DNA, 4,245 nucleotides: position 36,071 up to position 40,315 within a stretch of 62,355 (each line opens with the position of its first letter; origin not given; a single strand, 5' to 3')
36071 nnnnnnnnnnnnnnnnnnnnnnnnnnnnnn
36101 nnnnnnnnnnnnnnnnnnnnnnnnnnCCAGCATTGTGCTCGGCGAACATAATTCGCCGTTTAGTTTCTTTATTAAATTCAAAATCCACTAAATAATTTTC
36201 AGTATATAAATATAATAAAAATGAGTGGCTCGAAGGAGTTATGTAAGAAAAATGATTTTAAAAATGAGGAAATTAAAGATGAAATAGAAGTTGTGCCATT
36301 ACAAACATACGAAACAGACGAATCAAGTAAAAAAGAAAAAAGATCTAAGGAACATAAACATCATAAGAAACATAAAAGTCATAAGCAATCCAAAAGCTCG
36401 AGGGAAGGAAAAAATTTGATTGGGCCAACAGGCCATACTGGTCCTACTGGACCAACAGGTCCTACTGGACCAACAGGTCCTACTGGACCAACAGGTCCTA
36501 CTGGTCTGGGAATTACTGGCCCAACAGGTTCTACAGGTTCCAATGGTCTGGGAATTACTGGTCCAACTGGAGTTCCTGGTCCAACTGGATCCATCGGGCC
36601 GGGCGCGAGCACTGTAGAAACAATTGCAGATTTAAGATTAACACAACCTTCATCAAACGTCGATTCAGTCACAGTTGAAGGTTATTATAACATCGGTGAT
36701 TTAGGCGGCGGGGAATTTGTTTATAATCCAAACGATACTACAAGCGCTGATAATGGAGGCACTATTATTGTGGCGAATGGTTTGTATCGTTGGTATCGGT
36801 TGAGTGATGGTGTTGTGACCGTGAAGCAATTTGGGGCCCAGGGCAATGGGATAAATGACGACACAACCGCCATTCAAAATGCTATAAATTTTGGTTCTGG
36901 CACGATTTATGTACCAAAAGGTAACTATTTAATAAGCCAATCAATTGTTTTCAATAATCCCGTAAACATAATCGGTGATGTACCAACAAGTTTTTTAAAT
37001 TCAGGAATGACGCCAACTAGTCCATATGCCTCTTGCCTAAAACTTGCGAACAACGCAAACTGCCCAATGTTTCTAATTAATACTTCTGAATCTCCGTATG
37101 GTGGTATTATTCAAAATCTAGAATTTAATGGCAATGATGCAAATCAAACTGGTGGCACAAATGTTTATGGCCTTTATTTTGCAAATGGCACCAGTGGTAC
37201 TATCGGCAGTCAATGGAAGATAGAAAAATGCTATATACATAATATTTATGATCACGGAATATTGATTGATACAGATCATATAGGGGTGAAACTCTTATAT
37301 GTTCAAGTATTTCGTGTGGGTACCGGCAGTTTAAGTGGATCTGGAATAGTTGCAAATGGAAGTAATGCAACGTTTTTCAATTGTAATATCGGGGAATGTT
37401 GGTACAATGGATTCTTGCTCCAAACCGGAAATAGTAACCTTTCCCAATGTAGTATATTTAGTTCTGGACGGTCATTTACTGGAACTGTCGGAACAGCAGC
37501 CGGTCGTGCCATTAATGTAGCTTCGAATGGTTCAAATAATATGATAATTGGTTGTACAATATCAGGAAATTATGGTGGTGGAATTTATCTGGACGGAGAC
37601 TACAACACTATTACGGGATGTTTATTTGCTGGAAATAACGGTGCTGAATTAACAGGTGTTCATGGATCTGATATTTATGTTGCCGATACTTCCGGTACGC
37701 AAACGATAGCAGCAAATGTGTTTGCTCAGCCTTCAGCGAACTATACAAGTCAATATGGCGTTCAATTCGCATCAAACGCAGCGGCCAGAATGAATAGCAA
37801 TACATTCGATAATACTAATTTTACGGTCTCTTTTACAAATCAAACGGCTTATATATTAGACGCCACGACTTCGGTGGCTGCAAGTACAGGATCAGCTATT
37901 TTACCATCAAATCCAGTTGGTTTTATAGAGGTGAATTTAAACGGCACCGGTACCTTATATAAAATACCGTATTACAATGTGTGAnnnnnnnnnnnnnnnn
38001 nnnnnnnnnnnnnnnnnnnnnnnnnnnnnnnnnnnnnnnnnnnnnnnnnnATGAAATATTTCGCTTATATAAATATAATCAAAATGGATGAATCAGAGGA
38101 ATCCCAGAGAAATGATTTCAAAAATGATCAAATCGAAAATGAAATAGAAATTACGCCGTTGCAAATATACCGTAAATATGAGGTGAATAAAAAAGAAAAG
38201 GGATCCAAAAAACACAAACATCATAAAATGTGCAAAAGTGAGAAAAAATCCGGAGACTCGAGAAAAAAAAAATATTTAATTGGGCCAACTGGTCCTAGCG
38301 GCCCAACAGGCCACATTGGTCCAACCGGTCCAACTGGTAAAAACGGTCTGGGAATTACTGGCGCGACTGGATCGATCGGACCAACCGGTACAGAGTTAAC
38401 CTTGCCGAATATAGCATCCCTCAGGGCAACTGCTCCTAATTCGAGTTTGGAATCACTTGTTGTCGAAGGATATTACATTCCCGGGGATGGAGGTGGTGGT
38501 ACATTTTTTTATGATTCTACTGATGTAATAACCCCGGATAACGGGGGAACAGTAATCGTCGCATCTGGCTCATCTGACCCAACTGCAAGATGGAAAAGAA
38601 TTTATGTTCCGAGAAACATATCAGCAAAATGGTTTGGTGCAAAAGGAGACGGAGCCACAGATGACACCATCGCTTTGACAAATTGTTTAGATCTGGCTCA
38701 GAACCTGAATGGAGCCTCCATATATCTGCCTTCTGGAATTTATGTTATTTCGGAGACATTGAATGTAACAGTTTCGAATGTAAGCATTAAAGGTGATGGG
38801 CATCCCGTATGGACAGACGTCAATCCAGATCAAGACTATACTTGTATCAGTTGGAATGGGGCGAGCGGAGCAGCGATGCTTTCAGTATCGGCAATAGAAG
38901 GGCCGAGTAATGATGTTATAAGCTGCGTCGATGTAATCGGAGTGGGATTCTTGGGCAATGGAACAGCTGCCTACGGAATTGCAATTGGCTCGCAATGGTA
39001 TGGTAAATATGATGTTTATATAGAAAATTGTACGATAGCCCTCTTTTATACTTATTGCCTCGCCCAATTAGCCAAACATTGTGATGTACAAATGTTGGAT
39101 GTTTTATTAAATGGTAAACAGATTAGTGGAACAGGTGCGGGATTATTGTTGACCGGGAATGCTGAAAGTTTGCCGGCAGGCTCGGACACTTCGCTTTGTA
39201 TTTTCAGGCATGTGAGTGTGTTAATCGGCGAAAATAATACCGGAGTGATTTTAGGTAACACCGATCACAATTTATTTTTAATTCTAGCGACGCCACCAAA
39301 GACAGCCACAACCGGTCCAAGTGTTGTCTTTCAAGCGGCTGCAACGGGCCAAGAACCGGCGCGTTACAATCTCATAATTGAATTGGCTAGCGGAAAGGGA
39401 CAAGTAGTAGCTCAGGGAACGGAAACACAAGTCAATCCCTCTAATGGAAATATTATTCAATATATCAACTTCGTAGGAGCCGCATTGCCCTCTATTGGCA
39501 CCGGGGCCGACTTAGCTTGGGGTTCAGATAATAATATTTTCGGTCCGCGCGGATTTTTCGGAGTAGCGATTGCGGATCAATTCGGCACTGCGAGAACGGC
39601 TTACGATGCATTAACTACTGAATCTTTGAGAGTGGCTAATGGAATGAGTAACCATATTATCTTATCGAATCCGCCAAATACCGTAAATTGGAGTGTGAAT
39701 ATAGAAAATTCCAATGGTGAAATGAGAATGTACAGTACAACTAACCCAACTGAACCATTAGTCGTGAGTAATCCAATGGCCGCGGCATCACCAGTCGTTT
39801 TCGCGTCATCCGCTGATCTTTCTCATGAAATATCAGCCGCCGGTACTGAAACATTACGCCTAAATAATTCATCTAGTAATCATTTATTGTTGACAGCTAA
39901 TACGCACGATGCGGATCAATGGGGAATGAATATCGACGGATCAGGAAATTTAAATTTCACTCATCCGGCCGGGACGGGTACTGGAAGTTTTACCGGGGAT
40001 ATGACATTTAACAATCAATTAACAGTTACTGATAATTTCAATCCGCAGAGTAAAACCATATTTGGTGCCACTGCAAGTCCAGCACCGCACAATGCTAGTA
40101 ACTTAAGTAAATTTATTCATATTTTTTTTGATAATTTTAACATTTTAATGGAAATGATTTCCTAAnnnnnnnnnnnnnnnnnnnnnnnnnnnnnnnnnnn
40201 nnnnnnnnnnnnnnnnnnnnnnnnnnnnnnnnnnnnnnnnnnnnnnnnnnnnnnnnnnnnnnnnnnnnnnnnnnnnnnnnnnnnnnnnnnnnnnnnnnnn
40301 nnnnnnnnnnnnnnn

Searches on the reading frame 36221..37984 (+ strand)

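Call 14: search_protein_families(library=pfam, proteins=[window:36221-37984:+], max_evalue=0.001)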
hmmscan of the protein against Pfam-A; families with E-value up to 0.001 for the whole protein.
window:36221-37984:+ (587 aa): 3 families
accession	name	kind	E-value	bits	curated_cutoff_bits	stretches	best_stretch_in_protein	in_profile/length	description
PF12708.12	Pect-lyase_RHGA_epim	-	1.8e-14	54.5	27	1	199-254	2-62/213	Rhamnogalacturonase A/epimerase, pectate lyase-like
PF13229.12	Beta_helix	-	1.7e-09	38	25.9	1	374-542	1-148/158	Right handed beta helix region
PF01391.23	Collagen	-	0.00028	21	27.2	1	68-127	1-56/60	Collagen triple helix repeat (20 copies)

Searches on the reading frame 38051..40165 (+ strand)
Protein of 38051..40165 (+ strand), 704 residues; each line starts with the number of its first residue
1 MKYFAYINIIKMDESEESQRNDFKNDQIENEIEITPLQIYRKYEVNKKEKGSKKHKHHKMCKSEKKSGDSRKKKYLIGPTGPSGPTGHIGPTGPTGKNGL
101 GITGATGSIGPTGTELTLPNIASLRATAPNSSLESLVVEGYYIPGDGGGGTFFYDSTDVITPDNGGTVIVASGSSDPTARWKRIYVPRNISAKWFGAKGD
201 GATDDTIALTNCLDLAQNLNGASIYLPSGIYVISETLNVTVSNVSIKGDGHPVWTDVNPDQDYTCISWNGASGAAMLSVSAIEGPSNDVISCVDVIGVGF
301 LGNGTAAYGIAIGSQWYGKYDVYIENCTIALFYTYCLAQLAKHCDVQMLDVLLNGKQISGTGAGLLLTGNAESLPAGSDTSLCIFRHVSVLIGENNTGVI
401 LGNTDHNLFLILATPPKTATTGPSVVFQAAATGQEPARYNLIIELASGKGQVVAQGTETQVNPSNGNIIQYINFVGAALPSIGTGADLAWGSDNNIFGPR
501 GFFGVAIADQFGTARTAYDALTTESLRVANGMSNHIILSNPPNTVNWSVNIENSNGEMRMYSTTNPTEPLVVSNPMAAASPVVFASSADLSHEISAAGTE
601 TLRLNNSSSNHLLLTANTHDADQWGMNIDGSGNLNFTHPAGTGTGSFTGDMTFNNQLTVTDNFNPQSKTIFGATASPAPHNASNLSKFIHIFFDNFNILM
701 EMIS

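Call 14: search_protein_families(library=pfam, proteins=[window:38051-40165:+], max_evalue=0.001)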
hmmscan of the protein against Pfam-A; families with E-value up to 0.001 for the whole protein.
window:38051-40165:+ (704 aa): 1 family
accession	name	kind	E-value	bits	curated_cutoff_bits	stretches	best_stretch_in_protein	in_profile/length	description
PF12708.12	Pect-lyase_RHGA_epim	-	4.6e-11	43.4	27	1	191-251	3-63/213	Rhamnogalacturonase A/epimerase, pectate lyase-like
